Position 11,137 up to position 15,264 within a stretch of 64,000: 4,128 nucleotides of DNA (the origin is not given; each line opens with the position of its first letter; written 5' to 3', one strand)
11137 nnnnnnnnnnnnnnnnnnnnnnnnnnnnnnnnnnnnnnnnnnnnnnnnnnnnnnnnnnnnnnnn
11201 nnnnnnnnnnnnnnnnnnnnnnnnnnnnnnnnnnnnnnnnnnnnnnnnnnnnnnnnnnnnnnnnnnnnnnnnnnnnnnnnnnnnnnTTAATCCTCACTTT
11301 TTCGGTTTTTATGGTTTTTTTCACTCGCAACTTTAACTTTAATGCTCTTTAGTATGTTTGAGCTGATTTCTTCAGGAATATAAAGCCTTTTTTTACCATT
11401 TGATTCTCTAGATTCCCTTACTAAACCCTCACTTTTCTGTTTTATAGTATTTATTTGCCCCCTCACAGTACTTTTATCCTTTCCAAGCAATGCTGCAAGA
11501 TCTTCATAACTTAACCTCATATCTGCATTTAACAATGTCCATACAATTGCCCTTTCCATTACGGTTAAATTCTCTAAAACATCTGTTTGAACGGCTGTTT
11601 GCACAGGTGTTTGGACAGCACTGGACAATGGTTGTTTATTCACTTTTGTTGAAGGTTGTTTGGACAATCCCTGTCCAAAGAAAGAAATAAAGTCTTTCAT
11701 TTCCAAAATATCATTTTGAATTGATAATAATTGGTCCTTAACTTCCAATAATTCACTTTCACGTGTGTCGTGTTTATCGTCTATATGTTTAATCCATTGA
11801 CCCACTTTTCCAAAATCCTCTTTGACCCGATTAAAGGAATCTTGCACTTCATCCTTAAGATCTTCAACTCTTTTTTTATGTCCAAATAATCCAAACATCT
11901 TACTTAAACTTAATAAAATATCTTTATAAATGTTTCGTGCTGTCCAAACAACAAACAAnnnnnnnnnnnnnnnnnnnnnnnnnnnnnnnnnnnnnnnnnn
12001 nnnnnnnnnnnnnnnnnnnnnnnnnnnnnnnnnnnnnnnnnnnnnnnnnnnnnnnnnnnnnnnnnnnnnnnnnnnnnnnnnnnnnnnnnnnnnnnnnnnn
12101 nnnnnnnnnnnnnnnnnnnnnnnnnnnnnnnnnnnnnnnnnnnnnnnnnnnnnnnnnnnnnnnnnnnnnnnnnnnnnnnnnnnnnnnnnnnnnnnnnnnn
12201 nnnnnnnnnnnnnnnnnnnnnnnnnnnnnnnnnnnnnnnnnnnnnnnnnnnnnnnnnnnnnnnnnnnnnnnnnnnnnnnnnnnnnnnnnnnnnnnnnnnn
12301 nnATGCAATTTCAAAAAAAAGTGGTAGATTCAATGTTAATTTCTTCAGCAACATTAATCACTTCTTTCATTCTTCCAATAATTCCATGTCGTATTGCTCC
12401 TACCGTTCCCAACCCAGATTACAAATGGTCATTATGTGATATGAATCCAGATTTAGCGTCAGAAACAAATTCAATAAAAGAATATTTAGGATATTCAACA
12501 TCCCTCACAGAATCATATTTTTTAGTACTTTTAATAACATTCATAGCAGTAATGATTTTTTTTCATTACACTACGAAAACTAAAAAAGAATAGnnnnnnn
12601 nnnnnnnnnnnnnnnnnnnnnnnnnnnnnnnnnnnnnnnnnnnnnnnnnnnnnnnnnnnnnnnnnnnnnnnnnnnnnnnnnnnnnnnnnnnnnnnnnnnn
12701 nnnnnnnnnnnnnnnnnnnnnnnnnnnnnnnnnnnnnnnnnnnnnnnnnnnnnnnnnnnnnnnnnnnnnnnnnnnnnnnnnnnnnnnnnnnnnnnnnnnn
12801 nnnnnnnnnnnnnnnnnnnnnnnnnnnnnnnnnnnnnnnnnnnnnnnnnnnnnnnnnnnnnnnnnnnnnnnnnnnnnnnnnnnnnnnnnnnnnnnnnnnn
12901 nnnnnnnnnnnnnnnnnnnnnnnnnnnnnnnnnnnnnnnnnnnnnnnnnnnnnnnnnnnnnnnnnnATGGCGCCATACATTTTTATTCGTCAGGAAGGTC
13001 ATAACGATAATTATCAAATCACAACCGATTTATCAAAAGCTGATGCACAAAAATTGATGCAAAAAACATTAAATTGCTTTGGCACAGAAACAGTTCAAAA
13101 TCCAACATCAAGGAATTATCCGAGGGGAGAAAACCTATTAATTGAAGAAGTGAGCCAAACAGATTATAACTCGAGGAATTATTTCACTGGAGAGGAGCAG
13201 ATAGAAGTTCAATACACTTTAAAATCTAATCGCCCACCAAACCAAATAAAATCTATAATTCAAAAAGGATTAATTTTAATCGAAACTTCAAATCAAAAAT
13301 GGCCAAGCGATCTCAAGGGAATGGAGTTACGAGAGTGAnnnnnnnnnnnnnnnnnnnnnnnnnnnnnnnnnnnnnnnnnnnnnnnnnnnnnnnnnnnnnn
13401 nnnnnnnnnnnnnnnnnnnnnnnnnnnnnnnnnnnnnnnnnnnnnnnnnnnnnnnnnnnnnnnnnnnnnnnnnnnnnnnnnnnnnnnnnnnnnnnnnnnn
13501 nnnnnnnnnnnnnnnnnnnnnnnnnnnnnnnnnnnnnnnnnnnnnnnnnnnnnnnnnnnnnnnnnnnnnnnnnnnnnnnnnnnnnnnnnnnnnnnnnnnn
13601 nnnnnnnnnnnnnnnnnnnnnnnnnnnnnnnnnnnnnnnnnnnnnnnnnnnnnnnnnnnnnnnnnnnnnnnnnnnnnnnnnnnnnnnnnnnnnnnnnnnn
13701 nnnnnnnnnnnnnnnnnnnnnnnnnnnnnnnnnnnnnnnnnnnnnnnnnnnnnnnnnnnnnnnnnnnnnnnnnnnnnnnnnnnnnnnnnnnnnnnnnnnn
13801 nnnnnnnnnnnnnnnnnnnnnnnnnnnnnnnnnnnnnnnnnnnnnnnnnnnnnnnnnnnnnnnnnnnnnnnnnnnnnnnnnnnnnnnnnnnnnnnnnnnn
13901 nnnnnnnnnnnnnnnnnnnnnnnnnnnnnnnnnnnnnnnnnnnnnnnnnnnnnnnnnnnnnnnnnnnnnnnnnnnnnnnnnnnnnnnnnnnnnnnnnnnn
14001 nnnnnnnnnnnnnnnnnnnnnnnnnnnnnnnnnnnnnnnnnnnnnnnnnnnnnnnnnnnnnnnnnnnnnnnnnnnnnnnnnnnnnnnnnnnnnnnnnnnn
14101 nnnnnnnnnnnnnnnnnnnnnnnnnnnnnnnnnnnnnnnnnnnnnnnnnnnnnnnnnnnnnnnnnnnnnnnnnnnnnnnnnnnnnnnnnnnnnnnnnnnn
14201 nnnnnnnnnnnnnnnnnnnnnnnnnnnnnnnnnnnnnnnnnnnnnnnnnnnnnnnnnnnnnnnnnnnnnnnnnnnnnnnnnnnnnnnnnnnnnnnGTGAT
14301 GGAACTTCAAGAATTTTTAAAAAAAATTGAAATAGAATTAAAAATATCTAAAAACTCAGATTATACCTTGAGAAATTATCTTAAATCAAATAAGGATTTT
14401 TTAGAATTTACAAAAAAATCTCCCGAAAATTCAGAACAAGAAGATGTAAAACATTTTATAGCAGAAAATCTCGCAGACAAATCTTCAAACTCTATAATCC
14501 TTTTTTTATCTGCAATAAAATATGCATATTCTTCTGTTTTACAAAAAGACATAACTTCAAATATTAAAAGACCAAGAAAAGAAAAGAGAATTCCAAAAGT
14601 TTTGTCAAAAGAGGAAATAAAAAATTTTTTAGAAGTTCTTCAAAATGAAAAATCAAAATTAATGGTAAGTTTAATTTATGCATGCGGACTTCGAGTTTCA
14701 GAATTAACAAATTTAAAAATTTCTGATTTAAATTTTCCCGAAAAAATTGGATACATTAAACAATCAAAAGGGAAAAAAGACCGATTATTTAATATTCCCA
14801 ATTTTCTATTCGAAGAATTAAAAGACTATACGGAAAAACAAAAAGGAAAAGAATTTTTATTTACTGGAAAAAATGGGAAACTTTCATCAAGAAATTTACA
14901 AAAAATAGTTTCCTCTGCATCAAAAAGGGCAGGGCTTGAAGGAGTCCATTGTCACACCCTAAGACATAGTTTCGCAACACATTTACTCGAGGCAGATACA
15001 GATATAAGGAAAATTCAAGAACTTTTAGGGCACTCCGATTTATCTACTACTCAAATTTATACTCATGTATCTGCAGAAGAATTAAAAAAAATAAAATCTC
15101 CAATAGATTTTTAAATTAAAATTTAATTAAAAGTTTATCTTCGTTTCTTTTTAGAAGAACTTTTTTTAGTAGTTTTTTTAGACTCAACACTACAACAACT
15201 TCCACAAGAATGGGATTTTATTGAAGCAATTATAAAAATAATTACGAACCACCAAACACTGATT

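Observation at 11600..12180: Iteron-like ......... array in front of and inside a coiled-coil/wHTH gene, with a paralog nearby: a possible plasmid-type Rep or partition module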

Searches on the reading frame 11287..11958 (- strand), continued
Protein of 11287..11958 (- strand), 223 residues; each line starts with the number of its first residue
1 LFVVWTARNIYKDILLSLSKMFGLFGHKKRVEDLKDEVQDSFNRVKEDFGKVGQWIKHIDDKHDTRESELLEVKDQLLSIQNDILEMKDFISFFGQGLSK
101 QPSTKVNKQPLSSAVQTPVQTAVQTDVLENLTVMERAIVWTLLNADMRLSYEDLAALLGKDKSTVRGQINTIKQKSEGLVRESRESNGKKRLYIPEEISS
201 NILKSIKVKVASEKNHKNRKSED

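Call 57: find_related_loci(query=A1, collection=viral_contigs, flank=5000)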
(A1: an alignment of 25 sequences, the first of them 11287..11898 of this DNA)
Query A1 (203 aa) in viral_contigs; peptide patterns used: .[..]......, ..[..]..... (x = any residue, [..] = any of these).
7 stretches matched a pattern, but none encodes a relative of the query by tblastn (E <= 1e-3).

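Call 58: search_dna_similar(query=window:11287-11898:-, collection=plasmids, mode=protein, max_evalue=0.001)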
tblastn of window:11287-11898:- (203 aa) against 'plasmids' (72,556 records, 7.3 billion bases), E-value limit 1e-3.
No match.
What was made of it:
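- On Iteron-type plasmid replicon (RepA/Rep_3-like): No relatives in IMG/VR or PLSDB (calls 57, 58).
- There are no relatives in plasmids or viral contigs (calls 57, 58).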

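Call 61: find_encoding_contigs(protein=P0001, flank=1000, max_places=2)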
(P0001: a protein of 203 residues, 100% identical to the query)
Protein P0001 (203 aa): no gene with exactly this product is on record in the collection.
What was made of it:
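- Tried and rejected: Looking up the source contig by exact protein failed (call 61), so the organism is known only from its relatives (Pacearchaeota, Woesearchaeota and Nanoarchaeota MAGs).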

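Call 64: search_protein_families(library=pfam, alignment_id=A1, max_evalue=0.01)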
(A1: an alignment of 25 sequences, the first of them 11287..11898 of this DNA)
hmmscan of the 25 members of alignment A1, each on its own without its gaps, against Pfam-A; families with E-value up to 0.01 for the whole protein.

A. member 1, window:11287-11898:- (203 aa): 1 family
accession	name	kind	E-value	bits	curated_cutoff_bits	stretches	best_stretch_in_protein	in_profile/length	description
PF13551.12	HTH_29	-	0.0026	18.3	28.1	1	122-176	5-61/64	Winged helix-turn helix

B. families by the number of members that match (of 25 scanned): 11 families
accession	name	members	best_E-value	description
PF13551.12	HTH_29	15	0.00028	Winged helix-turn helix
PF17762.8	HTH_ParB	13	0.00064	ParB HTH domain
PF07889.17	DUF1664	8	0.0015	Protein of unknown function (DUF1664)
PF08279.18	HTH_11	6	0.00071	HTH domain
PF13730.12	HTH_36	2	0.0077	Helix-turn-helix domain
PF00601.24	Flu_NS2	1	0.0053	Influenza non-structural protein (NS2)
PF22194.2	F-93_WHD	1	0.0055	F-93, winged-helix domain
PF11994.14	DUF3489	1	0.0061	Protein of unknown function (DUF3489)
PF21552.3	TFC3_eWH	1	0.0069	Transcription factor tau 138 kDa subunit, extended winged helix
PF02403.27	Seryl_tRNA_N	1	0.0096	Seryl-tRNA synthetase N-terminal domain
PF13936.12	HTH_38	1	0.0099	Helix-turn-helix domain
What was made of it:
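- Closest known: ParB-parS, Noc-NBS and RacA-ram origin-proximal systems. Same: Weak HTH_ParB similarity appears in 13 of 25 members (call 64).
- Sub-threshold HTH_ParB matches occur in 13 of 25 family members, best E = 6e-4 (call 64).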

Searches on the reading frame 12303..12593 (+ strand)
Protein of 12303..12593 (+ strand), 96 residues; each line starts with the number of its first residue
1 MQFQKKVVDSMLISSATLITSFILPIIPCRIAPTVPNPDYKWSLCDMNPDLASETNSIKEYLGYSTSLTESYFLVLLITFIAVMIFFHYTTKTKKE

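Call 4: search_protein_families(library=pfam, proteins=[window:12303-12593:+], max_evalue=0.1)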
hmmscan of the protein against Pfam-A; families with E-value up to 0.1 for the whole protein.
window:12303-12593:+ (96 aa): 1 family
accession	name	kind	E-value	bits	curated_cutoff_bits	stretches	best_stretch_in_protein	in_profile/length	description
PF06444.17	NADH_dehy_S2_C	-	0.04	14.9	27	0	8-29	32-53/55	NADH dehydrogenase subunit 2 C-terminus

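Call 37: search_protein_families(library=ncbifam, proteins=[window:12303-12593:+], max_evalue=0.01)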
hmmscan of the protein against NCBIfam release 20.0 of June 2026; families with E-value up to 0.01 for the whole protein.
window:12303-12593:+ (96 aa): 1 family
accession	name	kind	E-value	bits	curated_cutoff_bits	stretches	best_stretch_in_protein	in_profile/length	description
TIGR04210.1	bunya_NSm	equivalog_domain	0.003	17.4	28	1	12-91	13-87/173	bunyavirus nonstructural protein NSm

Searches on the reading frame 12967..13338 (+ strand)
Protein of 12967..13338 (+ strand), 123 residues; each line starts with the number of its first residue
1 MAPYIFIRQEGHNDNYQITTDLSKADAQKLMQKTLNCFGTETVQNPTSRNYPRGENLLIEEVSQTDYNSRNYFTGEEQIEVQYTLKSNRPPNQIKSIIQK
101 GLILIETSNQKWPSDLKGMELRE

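Call 4: search_protein_families(library=pfam, proteins=[window:12967-13338:+], max_evalue=0.1)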
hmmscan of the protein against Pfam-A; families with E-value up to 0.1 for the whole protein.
window:12967-13338:+ (123 aa): 1 family
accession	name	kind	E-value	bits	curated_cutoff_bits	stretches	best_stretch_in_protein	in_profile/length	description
PF21984.2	DnaD_N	-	0.013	16.1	27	1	68-110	30-72/101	DnaD N-terminal domain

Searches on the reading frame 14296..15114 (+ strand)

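Call 4: search_protein_families(library=pfam, proteins=[window:14296-15114:+], max_evalue=0.1)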
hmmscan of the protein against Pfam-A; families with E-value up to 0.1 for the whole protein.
window:14296-15114:+ (272 aa): 4 families
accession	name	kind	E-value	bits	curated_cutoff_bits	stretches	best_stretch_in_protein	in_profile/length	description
PF00589.27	Phage_integrase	-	1.1e-43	149.5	27.1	1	101-261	1-171/172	Phage integrase family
PF13495.12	Phage_int_SAM_4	-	4.1e-11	43.6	27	1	8-86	2-83/85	Phage integrase, N-terminal SAM-like domain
PF02899.23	Phage_int_SAM_1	-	2.5e-05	24.9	22.3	1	5-78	2-76/83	Phage integrase, N-terminal SAM-like domain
PF08671.16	SinI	-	0.093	13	31.4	0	103-113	17-27/28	Anti-repressor SinI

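Call 37: search_protein_families(library=ncbifam, proteins=[window:14296-15114:+], max_evalue=0.01)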
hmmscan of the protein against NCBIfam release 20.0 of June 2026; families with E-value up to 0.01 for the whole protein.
window:14296-15114:+ (272 aa): 13 families
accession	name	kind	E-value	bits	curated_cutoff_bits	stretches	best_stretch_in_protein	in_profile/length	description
NF040815.2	recomb_XerA_Arch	equivalog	2.8e-68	230.4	220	1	12-266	4-262/263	site-specific tyrosine recombinase/integron integrase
TIGR02225.1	recomb_XerD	equivalog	1.1e-57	195.5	329.6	1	5-266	1-282/290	site-specific tyrosine recombinase XerD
TIGR02224.1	recomb_XerC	equivalog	2.8e-57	194.3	335.15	1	6-266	2-285/295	tyrosine recombinase XerC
TIGR02249.1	integrase_gron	subfamily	6.5e-57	193.3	265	2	7-183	1-181/315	integron integrase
NF001399.0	PRK00283.1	subfamily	2.4e-56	191.2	279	1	3-266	8-291/300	tyrosine recombinase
NF002331.0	PRK01287.1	subfamily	1.4e-33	116.3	371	1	85-267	123-321/365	site-specific tyrosine recombinase XerC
NF011946.0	PRK15417.1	equivalog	1.4e-32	113.2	435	2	199-271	255-328/337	integron integrase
NF003462.0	PRK05084.1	equivalog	2e-25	89.3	267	1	104-265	183-351/360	tyrosine recombinase XerS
NF007370.0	PRK09870.1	subfamily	1.2e-15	57.6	221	1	101-261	11-182/200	tyrosine-type DNA invertase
NF007371.0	PRK09871.1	subfamily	2.8e-11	43.3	222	1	120-260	28-176/198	tyrosine-type DNA invertase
NF002685.0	PRK02436.1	equivalog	2e-09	37.7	178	1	89-251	86-239/245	site-specific tyrosine recombinase XerD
NF040693.1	recomb_GmtY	equivalog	5.4e-09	35.8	340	1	179-265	344-439/441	gamma-mobile-trio recombinase GmtY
NF041502.1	integrase_1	equivalog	6.4e-07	28.5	350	1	178-268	279-370/484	site-specific integrase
